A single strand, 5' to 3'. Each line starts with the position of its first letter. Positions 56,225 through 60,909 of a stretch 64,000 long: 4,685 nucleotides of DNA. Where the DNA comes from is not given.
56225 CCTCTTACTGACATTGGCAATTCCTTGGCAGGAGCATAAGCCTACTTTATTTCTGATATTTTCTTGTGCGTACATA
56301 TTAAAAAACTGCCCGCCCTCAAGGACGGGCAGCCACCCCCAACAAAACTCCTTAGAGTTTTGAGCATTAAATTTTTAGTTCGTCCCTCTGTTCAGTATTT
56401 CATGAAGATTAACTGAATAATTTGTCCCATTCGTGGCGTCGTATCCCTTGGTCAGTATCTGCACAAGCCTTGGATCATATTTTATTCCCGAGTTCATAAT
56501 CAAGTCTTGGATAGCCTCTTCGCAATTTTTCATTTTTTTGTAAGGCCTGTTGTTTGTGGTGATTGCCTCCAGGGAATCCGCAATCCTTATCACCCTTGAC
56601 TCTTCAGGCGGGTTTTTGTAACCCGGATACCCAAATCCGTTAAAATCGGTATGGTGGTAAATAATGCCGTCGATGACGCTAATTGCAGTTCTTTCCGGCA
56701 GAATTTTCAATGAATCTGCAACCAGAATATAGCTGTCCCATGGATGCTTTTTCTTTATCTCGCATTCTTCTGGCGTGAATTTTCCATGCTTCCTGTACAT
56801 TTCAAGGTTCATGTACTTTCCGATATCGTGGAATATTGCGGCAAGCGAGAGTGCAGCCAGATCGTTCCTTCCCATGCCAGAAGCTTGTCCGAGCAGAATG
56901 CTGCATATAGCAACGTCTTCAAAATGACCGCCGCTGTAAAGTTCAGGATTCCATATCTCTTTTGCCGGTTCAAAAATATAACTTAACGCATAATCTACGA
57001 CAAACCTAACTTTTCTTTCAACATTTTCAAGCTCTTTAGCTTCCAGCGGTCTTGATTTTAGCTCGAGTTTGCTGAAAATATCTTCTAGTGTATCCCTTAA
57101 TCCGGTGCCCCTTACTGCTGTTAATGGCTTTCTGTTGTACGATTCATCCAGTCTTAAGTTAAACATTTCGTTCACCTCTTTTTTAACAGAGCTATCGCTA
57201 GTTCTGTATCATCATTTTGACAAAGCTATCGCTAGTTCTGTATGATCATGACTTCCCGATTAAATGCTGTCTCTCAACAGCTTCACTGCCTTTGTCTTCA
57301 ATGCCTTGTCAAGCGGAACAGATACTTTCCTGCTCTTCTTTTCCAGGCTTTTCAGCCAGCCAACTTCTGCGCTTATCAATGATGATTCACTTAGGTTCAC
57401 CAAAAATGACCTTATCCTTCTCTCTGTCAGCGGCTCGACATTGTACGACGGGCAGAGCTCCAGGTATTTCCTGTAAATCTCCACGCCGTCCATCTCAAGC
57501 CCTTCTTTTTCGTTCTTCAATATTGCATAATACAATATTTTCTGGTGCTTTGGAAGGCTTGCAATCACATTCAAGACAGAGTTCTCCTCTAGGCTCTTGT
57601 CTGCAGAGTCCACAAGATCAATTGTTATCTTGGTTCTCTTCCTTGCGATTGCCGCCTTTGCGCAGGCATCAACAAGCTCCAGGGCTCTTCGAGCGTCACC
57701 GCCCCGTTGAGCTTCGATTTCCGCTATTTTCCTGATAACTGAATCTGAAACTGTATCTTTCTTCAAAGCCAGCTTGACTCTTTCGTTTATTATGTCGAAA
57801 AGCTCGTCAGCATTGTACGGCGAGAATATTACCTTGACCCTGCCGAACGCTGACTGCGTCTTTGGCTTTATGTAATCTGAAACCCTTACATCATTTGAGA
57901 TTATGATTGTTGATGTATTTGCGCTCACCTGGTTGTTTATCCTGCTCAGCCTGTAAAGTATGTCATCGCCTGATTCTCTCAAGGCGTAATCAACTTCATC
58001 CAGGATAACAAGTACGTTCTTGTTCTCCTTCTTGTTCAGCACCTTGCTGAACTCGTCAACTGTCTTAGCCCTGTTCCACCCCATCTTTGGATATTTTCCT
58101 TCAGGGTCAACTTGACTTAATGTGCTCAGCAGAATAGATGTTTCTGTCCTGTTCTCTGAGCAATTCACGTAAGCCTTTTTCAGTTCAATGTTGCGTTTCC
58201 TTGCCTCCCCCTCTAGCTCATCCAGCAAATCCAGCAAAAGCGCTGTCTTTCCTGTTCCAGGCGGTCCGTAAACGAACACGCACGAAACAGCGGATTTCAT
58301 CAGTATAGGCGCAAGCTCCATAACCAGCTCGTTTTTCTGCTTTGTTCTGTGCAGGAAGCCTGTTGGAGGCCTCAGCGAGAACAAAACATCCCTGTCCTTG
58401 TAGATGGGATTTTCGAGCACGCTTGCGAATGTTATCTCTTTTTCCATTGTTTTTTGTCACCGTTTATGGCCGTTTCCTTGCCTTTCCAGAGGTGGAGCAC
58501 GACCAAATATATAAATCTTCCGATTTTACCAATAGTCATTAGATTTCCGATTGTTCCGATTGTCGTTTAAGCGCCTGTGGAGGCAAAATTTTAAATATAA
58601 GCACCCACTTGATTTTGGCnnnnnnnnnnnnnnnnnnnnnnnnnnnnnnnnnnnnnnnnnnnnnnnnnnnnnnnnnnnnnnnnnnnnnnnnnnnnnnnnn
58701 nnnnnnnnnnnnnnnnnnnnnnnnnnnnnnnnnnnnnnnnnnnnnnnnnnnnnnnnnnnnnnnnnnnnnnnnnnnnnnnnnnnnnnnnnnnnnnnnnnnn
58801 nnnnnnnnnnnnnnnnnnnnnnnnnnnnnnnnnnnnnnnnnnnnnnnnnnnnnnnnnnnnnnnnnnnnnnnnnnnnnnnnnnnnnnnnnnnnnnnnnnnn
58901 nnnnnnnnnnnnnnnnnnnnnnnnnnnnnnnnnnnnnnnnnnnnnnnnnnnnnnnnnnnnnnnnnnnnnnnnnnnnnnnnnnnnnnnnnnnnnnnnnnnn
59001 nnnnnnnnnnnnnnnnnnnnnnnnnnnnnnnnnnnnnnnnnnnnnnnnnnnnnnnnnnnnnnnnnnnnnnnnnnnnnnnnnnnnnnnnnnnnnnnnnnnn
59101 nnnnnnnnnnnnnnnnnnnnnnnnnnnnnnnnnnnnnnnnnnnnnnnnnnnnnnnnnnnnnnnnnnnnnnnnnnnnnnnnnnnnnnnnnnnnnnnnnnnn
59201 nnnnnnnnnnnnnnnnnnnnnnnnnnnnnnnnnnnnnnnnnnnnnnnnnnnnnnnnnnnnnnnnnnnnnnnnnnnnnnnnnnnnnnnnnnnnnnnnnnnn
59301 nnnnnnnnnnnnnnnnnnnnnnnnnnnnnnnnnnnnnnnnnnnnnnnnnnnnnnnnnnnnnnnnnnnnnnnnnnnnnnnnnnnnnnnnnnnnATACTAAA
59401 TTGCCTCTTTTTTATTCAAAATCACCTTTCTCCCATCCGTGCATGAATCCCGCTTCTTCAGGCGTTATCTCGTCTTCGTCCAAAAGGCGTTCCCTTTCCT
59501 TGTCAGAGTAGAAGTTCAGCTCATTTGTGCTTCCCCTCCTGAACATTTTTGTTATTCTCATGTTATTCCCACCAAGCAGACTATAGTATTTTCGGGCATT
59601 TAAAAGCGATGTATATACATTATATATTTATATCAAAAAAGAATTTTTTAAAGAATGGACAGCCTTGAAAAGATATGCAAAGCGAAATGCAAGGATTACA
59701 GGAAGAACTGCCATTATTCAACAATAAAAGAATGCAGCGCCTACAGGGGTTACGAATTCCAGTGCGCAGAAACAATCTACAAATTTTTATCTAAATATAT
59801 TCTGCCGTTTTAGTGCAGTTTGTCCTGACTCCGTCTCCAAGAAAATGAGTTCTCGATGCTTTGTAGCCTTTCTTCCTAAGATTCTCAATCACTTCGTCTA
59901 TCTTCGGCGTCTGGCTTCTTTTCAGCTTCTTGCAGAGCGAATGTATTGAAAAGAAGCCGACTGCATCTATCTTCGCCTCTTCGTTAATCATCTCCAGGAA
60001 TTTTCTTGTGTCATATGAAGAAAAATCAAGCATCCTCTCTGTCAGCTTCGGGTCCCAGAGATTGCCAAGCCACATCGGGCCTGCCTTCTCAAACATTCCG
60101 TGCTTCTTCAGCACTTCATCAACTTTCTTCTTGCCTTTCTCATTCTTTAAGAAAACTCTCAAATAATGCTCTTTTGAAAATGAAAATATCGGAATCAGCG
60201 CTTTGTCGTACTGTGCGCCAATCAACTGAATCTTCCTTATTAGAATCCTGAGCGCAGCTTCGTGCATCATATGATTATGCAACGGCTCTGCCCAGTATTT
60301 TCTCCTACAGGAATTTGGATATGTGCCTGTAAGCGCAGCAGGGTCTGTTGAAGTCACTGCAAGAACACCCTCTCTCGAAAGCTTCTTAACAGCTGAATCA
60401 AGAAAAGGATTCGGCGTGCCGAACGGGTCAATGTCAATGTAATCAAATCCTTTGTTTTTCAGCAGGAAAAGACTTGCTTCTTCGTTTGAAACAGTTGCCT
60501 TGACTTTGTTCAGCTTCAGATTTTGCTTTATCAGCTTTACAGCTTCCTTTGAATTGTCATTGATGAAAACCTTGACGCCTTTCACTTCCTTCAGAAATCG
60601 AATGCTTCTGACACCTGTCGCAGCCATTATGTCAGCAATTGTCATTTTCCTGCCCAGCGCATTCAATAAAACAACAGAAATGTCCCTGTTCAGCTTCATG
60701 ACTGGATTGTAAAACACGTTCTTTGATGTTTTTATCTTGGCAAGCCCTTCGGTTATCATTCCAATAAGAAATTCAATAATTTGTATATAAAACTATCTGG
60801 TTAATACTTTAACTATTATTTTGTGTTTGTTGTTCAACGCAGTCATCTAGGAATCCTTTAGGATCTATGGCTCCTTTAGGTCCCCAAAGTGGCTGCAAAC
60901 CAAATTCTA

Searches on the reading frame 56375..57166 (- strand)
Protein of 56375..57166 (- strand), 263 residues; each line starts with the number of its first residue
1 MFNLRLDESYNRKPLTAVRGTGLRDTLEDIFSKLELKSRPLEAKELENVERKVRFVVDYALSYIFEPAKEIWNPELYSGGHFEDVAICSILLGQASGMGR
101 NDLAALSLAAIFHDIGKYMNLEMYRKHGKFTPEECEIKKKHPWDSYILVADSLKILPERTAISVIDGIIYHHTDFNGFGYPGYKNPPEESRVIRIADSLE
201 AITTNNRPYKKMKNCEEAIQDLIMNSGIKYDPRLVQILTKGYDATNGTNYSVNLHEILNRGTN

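Call 53: search_protein_families(library=pfam, proteins=[window:56375-57166:-], max_evalue=0.001)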
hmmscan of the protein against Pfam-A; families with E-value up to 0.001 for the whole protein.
window:56375-57166:- (263 aa): 2 families
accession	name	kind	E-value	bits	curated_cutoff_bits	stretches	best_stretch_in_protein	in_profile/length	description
PF13487.12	HD_5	-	1.6e-16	61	27.2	1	91-234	27-170/170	HD domain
PF01966.28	HD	-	6.9e-10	39.7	22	1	81-201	4-115/116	HD domain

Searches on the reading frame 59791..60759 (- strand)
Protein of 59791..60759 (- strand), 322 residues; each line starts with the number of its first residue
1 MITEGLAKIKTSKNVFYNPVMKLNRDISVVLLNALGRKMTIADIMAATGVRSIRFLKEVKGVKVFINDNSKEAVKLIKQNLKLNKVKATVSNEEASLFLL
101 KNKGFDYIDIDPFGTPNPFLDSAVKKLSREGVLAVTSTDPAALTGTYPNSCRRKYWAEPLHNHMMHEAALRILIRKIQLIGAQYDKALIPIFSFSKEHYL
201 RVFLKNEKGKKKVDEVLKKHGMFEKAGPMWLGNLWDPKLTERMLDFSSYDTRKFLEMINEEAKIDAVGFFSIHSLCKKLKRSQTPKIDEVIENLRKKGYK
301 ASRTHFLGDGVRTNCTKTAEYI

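Call 53: search_protein_families(library=pfam, proteins=[window:59791-60759:-], max_evalue=0.001)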
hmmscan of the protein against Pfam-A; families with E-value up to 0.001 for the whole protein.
window:59791-60759:- (322 aa): 5 families
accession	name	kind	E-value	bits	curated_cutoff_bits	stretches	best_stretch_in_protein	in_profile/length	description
PF02005.22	TRM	-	4.2e-101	339.3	27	2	8-222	13-238/376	N2,N2-dimethylguanosine tRNA methyltransferase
PF05175.20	MTS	-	8.2e-06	26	23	1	28-108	20-102/170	Methyltransferase small domain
PF02475.24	TRM5-TYW2_MTfase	-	1.3e-05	25.7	28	1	40-137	39-137/164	TRM5/TYW2 methyltransferase domain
PF13847.12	Methyltransf_31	-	3.2e-05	24.1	27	1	37-143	3-118/145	Methyltransferase domain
PF03602.21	Cons_hypoth95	-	0.00098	19.3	24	0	63-134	66-143/182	Conserved hypothetical protein 95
